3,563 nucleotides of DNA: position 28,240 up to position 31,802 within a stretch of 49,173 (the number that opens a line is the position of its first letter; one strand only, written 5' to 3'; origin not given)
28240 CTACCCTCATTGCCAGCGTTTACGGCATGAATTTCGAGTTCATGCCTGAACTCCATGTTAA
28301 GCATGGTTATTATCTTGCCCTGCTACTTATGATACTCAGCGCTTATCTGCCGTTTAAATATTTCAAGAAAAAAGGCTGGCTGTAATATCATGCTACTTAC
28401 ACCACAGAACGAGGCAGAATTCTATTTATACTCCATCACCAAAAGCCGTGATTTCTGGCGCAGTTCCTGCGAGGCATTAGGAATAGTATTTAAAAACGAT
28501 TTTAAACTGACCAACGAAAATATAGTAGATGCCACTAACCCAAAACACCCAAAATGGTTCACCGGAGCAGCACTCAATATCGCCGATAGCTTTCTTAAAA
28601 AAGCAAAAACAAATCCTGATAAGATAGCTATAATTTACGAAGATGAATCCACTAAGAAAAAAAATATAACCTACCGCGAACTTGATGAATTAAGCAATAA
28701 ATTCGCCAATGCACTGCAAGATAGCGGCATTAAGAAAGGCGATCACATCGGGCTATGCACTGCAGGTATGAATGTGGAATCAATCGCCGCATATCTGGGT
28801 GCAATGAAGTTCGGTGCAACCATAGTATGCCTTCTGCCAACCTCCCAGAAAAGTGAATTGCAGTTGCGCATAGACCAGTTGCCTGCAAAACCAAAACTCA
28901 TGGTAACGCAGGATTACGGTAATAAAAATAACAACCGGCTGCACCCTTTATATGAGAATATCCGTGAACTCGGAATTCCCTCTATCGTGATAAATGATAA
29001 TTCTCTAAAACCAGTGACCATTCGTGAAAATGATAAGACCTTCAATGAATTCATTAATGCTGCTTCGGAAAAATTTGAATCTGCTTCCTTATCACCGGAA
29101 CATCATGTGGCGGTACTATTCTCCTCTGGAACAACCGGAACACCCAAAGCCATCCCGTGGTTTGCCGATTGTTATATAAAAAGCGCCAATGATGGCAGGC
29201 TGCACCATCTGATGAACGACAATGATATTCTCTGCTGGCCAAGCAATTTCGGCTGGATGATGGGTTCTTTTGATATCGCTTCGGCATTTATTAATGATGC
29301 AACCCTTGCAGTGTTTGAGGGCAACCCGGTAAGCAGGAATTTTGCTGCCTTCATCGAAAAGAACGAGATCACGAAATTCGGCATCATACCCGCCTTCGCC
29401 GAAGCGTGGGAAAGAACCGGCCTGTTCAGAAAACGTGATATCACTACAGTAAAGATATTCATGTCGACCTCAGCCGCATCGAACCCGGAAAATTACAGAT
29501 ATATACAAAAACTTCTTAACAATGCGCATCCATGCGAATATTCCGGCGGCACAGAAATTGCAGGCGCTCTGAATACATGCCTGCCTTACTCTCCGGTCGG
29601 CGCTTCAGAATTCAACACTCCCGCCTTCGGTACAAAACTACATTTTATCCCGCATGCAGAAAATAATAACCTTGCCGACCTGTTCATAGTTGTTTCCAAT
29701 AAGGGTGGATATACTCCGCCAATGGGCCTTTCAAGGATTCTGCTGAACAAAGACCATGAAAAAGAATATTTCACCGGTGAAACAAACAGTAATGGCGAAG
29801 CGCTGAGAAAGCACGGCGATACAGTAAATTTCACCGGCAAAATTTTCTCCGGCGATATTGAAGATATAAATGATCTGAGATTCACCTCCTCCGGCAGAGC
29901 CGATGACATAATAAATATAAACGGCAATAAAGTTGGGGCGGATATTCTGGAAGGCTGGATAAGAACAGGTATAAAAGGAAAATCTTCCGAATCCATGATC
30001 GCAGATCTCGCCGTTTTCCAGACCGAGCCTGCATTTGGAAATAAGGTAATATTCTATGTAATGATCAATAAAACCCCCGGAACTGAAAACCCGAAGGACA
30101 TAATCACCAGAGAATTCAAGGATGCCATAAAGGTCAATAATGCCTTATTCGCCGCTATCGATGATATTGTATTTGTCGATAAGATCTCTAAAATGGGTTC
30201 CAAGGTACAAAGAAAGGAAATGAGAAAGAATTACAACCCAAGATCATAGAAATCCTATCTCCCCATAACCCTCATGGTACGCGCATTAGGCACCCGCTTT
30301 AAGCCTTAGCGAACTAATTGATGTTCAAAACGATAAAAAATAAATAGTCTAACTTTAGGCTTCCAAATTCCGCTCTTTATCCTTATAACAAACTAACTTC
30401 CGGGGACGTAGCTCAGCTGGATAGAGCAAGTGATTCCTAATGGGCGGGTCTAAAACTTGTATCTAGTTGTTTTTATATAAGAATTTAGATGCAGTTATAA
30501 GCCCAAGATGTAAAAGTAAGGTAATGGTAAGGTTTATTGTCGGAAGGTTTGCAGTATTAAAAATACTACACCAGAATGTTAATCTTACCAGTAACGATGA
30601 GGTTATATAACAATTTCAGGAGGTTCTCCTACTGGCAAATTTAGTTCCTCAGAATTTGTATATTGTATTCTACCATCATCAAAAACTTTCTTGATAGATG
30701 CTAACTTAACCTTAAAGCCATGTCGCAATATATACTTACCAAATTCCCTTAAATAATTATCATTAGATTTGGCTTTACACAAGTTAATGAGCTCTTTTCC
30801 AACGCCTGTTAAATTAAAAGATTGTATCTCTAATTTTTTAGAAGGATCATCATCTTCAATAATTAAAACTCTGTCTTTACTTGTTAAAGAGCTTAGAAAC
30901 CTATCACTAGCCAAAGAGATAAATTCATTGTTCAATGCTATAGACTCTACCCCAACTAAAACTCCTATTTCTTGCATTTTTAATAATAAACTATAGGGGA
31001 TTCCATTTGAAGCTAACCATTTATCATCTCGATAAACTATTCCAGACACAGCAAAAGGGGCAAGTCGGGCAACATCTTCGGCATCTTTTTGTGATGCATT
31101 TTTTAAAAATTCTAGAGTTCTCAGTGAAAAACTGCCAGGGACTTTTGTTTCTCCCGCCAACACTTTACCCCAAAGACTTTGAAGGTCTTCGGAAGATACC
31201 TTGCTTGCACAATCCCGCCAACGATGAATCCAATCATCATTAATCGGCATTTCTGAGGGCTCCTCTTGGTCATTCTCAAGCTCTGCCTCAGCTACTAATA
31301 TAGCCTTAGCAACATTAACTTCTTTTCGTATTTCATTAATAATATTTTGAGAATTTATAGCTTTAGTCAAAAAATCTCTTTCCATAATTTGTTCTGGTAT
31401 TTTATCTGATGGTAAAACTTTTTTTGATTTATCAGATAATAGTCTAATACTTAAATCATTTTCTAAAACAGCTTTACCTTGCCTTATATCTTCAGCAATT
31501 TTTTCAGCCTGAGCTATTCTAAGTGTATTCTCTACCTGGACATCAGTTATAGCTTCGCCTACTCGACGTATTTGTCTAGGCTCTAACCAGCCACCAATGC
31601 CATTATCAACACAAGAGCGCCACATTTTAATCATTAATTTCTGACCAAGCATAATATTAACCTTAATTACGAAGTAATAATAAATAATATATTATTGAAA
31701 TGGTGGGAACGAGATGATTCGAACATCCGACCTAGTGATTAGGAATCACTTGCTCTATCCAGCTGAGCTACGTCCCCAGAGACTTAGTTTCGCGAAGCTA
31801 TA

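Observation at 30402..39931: tRNA-Arg(CCU) gene split in its anticodon loop by a 9.4-kb element that carries an intact, inverted copy of the same tRNA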

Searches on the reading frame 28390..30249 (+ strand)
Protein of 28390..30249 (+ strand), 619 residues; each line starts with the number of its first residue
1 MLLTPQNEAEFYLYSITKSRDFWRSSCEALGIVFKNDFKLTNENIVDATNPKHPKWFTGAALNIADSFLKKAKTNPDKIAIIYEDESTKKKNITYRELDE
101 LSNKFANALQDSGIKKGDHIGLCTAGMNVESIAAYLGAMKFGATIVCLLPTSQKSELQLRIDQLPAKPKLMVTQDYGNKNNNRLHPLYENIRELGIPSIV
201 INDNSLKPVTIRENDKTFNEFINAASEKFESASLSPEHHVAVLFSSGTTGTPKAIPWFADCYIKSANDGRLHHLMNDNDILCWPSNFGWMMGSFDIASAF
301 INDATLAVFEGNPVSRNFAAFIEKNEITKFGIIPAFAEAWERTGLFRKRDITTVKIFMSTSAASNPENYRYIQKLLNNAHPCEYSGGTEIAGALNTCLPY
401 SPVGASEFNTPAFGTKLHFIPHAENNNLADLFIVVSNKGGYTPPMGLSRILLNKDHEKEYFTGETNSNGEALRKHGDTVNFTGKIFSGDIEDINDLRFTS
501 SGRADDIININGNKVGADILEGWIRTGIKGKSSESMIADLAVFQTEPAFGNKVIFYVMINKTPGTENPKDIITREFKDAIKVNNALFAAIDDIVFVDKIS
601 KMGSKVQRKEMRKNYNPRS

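Call 7: search_protein_families(library=pfam, proteins=[window:28390-30249:+], max_evalue=0.01)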
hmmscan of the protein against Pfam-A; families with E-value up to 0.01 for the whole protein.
window:28390-30249:+ (619 aa): 2 families
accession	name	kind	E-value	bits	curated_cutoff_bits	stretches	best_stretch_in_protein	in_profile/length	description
PF00501.34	AMP-binding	-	8.8e-42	143.7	29.9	1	70-397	3-330/384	AMP-binding enzyme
PF16177.11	ACAS_N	-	5.7e-06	26.5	27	1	10-65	3-52/55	Acetyl-coenzyme A synthetase N-terminus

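Call 9: find_encoding_contigs(protein=window:28390-30249:+, flank=10000, max_places=10)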
Protein window:28390-30249:+ (619 aa): no gene with exactly this product is on record in the collection.

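Call 12: find_homologous_proteins(query=window:28390-30249:+, max_evalue=1e-50)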
Query window:28390-30249:+ (619 aa): 1030 proteins with E <= 1e-50 among 8000 candidates; the best 120 are listed.
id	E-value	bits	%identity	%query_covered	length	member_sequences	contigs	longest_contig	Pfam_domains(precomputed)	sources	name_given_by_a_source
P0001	0.0e+0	1419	100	100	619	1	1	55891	PF16177.12,PF00501.35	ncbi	-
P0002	6.4e-221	753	56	99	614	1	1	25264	PF16177.12,PF00501.35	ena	-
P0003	4.0e-143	496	51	68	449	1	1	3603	PF00501.35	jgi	jgi:acetyl-CoA synthetase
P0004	4.5e-99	351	35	98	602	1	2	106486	PF16177.12,PF00501.35,PF13193.13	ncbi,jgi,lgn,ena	-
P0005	5.4e-99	350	36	98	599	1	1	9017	PF16177.12,PF00501.35,PF13193.13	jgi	jgi:acetyl-CoA synthetase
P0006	1.9e-96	342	33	98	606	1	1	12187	PF16177.12,PF00501.35,PF13193.13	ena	-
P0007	2.9e-96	341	33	98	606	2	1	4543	PF16177.12,PF00501.35,PF13193.13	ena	-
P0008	3.2e-96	341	33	98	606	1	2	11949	PF16177.12,PF00501.35,PF13193.13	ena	-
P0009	5.6e-96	340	34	99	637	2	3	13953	PF00501.35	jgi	jgi:acyl-coenzyme A synthetase/AMP-(fatty) acid ligase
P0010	1.3e-95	339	33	98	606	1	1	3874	PF16177.12,PF00501.35,PF13193.13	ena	-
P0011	5.9e-95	337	34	98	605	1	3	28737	PF16177.12,PF00501.35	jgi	-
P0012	6.8e-95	337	35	98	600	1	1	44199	PF16177.12,PF00501.35,PF13193.13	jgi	-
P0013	9.3e-94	333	35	98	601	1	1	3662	PF16177.12,PF00501.35,PF13193.13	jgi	-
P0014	1.1e-93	333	34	98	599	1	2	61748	PF16177.12,PF00501.35,PF13193.13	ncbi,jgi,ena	-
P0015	2.9e-93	332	34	98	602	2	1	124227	PF16177.12,PF00501.35,PF13193.13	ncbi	-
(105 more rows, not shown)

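Call 13: find_encoding_contigs(protein=P0001, flank=10000, max_places=5)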
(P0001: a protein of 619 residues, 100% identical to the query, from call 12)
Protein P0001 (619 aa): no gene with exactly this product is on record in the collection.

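Call 14: find_encoding_contigs(protein=P0002, flank=10000, max_places=5)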
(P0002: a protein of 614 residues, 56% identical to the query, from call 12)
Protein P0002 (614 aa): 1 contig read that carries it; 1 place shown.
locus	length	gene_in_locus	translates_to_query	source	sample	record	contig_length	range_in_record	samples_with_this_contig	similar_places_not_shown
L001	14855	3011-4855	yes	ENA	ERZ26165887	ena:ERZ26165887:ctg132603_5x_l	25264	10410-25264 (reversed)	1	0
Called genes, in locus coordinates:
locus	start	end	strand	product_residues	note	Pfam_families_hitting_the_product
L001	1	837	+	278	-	?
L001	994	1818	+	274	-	-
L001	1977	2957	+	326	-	PF01544:CorA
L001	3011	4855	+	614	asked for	PF16177:ACAS_N (weak), PF00501:AMP-binding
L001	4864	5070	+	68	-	-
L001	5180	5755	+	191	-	PF00440:TetR_N, PF16925:TetR_C_13 (weak), PF21993:TetR_C_13_2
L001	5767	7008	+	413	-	PF25917:BSH_RND, PF25973:BSH_CzcB (weak), PF25876:HH_MFP_RND, PF25944:Beta-barrel_RND, PF25954:Beta-barrel_RND_2 (weak), PF25967:RND-MFP_C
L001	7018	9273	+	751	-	PF00873:ACR_tran, PF03176:MMPL, PF02355:SecD_SecF_C (weak)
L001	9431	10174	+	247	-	PF00873:ACR_tran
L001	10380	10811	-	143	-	-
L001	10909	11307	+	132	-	PF01475:FUR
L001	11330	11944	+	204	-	PF02463:SMC_N (faint), PF00005:ABC_tran, PF13304:AAA_21 (faint)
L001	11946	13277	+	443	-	PF12704:MacB_PCD, PF02687:FtsX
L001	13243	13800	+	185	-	PF11736:DUF3299 (weak)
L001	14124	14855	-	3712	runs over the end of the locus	?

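Call 65: list_cluster_members(proteins=[P0001, P0121, P0002])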
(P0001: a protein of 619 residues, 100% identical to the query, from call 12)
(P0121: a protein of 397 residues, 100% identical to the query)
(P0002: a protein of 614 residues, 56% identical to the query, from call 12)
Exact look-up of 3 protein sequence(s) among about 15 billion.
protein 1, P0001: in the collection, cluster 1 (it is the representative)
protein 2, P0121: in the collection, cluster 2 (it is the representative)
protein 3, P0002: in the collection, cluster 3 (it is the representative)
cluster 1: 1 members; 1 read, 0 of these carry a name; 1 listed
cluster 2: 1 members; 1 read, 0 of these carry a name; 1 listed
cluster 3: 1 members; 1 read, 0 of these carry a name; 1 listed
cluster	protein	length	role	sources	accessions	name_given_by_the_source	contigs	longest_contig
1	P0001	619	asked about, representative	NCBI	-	-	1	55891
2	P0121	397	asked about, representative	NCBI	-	-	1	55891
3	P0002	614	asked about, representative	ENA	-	-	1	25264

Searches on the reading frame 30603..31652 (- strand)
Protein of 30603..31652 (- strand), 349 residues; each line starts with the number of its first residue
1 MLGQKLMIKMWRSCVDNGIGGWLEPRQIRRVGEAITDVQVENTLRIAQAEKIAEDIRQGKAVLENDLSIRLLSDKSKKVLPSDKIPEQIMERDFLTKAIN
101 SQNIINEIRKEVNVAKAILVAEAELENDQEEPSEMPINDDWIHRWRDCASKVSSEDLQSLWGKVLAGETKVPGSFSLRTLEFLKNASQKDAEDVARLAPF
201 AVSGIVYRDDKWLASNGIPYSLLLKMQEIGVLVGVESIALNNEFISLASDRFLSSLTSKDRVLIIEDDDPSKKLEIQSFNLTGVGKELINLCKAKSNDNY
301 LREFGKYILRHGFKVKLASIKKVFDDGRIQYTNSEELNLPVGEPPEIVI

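Call 7: search_protein_families(library=pfam, proteins=[window:30603-31652:-], max_evalue=0.01)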
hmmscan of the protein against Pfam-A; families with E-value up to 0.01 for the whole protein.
window:30603-31652:- (349 aa): 1 family
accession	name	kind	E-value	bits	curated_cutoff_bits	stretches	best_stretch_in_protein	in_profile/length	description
PF10987.13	DUF2806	-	1.1e-29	104.3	24.5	2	107-203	11-104/221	Protein of unknown function (DUF2806)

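Call 58: search_protein_families(library=phrogs, proteins=[window:30603-31652:-], max_evalue=0.001)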
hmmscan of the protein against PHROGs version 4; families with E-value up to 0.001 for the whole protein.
window:30603-31652:- (349 aa): 0 families
